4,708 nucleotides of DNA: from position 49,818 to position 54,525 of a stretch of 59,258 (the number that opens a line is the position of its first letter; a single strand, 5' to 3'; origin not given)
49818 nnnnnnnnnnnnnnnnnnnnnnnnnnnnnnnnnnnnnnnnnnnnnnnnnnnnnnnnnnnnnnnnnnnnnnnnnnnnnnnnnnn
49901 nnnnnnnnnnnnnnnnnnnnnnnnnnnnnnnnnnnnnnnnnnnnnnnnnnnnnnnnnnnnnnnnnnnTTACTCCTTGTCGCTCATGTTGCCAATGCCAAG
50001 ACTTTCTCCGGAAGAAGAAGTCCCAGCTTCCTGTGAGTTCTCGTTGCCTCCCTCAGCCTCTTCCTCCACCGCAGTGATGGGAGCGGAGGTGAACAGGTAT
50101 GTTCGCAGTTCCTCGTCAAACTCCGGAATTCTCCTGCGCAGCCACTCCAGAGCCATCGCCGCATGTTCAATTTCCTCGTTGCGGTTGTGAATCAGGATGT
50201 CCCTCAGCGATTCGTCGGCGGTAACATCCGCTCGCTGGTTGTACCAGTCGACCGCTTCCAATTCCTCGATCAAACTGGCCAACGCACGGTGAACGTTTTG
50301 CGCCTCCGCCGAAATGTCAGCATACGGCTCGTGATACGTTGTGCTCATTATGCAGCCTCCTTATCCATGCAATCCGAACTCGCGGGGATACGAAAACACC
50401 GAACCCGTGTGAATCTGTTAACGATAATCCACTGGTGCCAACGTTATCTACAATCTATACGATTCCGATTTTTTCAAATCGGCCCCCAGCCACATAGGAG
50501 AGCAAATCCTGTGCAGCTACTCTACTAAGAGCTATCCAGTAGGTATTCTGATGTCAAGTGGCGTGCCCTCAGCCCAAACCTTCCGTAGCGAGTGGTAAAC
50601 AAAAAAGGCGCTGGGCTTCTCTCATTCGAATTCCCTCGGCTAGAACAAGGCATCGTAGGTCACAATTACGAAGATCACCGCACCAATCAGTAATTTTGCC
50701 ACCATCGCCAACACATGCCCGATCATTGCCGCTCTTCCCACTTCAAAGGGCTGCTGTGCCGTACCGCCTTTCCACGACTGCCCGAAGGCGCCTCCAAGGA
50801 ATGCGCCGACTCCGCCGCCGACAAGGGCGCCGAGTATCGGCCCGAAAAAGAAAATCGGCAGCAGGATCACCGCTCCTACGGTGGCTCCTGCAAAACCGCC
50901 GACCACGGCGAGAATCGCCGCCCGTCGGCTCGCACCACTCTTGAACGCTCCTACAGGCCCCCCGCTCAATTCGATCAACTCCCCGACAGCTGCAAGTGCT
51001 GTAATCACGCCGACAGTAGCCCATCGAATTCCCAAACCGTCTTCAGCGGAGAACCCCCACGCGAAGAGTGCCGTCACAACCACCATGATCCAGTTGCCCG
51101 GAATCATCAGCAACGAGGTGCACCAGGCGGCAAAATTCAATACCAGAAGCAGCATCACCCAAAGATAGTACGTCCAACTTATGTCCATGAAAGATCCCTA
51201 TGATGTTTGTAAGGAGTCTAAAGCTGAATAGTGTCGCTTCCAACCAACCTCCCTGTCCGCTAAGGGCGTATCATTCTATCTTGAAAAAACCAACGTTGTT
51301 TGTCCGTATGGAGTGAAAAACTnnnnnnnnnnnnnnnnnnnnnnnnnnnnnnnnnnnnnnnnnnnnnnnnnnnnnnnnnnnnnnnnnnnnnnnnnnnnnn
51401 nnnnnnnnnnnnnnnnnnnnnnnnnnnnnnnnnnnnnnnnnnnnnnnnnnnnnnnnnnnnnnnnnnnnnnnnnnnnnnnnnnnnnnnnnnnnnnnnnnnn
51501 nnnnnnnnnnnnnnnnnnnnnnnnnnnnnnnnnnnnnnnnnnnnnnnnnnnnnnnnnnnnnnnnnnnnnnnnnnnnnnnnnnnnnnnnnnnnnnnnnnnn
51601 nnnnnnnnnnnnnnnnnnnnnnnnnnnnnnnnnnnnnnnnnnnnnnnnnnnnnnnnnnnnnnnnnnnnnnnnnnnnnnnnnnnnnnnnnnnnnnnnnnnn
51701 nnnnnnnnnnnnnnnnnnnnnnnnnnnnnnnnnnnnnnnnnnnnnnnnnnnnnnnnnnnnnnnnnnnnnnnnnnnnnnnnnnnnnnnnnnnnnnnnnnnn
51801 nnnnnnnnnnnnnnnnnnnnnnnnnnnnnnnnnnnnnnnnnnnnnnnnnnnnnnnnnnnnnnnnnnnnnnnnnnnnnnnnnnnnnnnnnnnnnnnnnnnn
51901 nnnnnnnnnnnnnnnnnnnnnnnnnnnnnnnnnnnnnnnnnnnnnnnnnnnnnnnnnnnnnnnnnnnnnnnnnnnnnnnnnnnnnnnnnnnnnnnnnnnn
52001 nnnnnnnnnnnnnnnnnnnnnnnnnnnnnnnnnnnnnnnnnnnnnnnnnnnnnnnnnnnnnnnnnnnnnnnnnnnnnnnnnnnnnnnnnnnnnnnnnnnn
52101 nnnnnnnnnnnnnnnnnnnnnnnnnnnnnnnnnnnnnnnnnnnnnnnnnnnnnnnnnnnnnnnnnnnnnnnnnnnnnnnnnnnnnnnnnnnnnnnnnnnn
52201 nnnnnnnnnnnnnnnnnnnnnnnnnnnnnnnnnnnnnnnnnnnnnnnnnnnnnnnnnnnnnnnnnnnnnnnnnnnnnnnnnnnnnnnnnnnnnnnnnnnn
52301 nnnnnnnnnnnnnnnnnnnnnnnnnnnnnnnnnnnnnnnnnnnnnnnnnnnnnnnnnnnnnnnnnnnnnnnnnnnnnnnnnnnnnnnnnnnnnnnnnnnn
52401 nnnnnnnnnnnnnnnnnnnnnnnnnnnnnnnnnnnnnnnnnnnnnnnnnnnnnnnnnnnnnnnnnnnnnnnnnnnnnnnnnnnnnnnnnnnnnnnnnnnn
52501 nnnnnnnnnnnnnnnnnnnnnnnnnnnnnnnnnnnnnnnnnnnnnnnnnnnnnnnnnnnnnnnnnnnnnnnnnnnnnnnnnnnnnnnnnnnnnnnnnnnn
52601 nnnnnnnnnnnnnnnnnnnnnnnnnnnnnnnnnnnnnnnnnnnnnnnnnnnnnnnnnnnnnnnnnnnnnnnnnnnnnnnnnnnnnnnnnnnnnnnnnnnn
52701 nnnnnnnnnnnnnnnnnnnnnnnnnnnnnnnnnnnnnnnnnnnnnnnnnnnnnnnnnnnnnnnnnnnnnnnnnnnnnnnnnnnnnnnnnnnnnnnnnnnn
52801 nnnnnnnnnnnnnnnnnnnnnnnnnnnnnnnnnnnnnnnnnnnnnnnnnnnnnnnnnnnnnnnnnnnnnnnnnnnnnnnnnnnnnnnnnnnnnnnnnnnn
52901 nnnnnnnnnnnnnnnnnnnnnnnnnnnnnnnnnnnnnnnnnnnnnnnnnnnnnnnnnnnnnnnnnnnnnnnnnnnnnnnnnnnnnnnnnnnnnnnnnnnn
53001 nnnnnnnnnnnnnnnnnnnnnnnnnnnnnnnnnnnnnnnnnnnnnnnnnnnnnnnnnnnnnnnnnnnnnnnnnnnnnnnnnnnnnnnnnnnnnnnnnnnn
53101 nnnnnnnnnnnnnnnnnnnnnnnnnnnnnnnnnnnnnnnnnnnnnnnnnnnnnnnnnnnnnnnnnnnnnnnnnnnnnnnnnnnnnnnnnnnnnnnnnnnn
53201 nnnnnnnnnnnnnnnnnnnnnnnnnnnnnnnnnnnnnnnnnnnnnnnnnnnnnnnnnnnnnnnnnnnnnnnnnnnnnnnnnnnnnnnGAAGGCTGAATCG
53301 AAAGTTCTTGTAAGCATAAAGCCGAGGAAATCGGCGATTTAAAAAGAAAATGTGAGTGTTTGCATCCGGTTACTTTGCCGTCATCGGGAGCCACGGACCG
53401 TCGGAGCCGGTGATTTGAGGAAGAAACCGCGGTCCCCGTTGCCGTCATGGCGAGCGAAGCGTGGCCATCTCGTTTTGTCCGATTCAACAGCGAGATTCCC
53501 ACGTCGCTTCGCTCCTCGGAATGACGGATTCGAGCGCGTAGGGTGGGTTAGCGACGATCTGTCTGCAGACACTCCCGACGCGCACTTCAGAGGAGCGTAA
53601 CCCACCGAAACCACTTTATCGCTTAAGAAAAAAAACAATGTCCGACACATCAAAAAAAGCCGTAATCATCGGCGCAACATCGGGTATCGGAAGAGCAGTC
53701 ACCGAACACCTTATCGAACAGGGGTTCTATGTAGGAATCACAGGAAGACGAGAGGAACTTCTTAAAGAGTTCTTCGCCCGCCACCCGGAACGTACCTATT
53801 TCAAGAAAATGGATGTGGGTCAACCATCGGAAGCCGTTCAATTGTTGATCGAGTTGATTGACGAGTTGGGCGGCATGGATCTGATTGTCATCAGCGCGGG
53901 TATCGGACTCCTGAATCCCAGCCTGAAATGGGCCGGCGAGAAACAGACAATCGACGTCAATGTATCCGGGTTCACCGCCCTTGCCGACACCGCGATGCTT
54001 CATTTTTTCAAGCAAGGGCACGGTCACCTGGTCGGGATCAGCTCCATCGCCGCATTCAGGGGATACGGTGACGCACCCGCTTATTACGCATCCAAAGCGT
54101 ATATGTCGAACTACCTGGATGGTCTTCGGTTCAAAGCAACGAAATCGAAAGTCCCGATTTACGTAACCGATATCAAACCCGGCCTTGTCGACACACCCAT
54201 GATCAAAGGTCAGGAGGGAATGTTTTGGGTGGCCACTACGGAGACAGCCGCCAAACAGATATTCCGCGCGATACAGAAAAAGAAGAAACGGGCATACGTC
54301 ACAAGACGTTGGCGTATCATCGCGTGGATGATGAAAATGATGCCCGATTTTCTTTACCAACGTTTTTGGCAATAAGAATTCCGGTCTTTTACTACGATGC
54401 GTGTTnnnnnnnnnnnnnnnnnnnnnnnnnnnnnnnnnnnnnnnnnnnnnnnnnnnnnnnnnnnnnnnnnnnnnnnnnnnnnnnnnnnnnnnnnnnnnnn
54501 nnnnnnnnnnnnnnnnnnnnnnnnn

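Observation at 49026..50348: Two-gene encapsulin nanocompartment (EncFtn cargo + shell) with its own terminator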

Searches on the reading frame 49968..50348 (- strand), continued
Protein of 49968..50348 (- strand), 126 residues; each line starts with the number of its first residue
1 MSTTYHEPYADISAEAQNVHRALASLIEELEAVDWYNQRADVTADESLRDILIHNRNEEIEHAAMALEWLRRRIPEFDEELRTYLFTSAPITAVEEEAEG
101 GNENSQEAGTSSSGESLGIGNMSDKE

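Call 21: find_encoding_contigs(protein=P0094, flank=6000, max_places=2)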
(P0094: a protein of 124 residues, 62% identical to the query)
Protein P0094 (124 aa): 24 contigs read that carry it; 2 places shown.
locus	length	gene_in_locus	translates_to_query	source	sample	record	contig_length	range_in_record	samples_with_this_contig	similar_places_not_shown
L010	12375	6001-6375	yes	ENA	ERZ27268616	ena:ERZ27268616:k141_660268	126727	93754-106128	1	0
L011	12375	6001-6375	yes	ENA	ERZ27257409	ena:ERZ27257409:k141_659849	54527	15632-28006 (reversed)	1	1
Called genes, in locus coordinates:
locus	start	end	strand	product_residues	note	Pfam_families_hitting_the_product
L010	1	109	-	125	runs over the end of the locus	PF04343:DUF488, PF22751:DUF488-N3a, PF22752:DUF488-N3i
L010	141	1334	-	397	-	-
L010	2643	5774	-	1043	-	PF00873:ACR_tran, PF03176:MMPL (faint), PF02355:SecD_SecF_C (weak)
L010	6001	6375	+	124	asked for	PF22277:EncFtn-like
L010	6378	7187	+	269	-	PF04454:Linocin_M18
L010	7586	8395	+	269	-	PF02535:Zip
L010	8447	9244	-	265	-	PF01261:AP_endonuc_2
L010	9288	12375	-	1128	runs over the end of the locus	PF13570:Beta-prop_ACSF4, PF25292:Beta-prop_CGLA (weak), PF01839:FG-GAP (faint), PF13360:PQQ_2 (weak), PF13517:FG-GAP_3 (weak)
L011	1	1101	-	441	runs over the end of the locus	PF02056:Glyco_hydro_4, PF11975:Glyco_hydro_4C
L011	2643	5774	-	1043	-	PF00873:ACR_tran, PF03176:MMPL (faint), PF02355:SecD_SecF_C (weak)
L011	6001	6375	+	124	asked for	PF22277:EncFtn-like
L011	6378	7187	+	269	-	PF04454:Linocin_M18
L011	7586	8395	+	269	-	PF02535:Zip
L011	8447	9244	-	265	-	PF01261:AP_endonuc_2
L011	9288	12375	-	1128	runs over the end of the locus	PF13570:Beta-prop_ACSF4, PF25292:Beta-prop_CGLA (weak), PF01839:FG-GAP (faint), PF13360:PQQ_2 (weak), PF13517:FG-GAP_3 (weak)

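Call 26: find_encoding_contigs(protein=P0055, flank=5000, max_places=2)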
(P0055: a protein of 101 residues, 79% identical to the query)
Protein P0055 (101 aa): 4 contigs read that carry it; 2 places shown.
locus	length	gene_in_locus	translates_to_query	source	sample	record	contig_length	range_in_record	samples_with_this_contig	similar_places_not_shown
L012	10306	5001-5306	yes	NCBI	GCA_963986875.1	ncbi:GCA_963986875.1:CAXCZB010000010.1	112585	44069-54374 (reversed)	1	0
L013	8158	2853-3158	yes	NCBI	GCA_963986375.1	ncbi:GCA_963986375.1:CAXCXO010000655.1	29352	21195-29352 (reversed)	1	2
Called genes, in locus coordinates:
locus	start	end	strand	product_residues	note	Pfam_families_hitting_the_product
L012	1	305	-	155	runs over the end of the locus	PF01906:YbjQ_1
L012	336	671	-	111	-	PF01906:YbjQ_1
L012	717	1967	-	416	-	PF00464:SHMT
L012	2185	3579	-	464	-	-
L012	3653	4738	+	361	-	PF01547:SBP_bac_1, PF13531:SBP_bac_11, PF13416:SBP_bac_8, PF13343:SBP_bac_6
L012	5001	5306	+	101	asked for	PF22277:EncFtn-like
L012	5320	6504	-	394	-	-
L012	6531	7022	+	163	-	-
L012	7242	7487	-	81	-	-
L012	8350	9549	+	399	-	PF00953:Glycos_transf_4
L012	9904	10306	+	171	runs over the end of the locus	PF13620:CarboxypepD_reg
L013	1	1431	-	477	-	?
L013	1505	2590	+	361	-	PF01547:SBP_bac_1, PF13531:SBP_bac_11, PF13416:SBP_bac_8, PF13343:SBP_bac_6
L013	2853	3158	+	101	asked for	PF22277:EncFtn-like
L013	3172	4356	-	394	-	-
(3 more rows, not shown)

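Call 27: find_encoding_contigs(protein=P0005, flank=5000, max_places=2)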
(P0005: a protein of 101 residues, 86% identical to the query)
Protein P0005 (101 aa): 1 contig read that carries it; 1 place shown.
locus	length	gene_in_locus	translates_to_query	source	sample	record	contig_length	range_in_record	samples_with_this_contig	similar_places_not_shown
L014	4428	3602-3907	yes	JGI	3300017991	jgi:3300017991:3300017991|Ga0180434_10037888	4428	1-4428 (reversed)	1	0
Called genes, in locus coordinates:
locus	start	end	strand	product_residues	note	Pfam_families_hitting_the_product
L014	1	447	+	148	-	?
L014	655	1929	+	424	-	PF00464:SHMT, PF00155:Aminotran_1_2 (weak)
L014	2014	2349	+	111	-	PF01906:YbjQ_1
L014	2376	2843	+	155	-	PF01906:YbjQ_1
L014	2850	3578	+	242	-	PF13367:PrsW-protease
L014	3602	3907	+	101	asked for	PF22277:EncFtn-like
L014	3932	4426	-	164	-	?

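Call 37: find_encoding_contigs(protein=P0122, flank=5000, max_places=3)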
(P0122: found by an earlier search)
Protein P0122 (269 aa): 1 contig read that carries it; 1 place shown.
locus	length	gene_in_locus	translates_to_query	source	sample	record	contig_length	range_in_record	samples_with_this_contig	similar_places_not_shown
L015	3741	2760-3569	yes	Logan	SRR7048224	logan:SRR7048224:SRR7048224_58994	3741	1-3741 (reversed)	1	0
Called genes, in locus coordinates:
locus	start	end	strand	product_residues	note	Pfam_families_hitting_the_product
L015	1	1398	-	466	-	?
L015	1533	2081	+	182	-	PF04306:DUF456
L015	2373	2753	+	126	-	PF22277:EncFtn-like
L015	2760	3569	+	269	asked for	PF04454:Linocin_M18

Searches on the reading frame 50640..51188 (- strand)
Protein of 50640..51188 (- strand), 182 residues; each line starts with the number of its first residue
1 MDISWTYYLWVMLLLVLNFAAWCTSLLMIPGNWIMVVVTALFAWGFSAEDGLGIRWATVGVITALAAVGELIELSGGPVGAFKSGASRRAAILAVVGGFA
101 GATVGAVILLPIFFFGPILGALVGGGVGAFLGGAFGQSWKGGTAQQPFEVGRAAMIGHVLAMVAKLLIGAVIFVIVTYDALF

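Call 3: search_protein_families(library=pfam, proteins=[window:50640-51188:-], max_evalue=0.01)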
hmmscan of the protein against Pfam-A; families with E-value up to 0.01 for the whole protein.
window:50640-51188:- (182 aa): 2 families
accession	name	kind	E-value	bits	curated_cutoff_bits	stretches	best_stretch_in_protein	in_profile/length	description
PF04306.18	DUF456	-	1.3e-12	48.6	29.4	1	28-177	4-136/139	Protein of unknown function (DUF456)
PF13488.11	Gly-zipper_Omp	-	0.0011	19.3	25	1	94-138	3-41/46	Glycine zipper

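Call 4: search_protein_families(library=ncbifam, proteins=[window:50640-51188:-], max_evalue=0.01)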
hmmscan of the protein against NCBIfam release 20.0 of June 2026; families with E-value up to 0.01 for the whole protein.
window:50640-51188:- (182 aa): 0 families

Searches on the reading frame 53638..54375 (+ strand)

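Call 16: search_protein_families(library=pfam, proteins=[window:53638-54375:+], max_evalue=0.001)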
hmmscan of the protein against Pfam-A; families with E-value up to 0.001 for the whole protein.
window:53638-54375:+ (245 aa): 5 families
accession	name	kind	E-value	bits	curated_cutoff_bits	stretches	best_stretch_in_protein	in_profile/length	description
PF00106.31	adh_short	-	5.7e-32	111.2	26.6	1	6-190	1-188/195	short chain dehydrogenase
PF13561.12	adh_short_C2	-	2.3e-21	76.9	27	1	12-194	1-186/236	Enoyl-(Acyl carrier protein) reductase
PF08659.16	KR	-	0.00016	22.1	22.6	1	9-158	4-158/180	KR domain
PF13460.12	NAD_binding_10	-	0.00017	21.9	27.2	1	12-160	1-131/184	NAD(P)H-binding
PF01370.27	Epimerase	-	0.00028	20.8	20.9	1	9-139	2-118/240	NAD dependent epimerase/dehydratase family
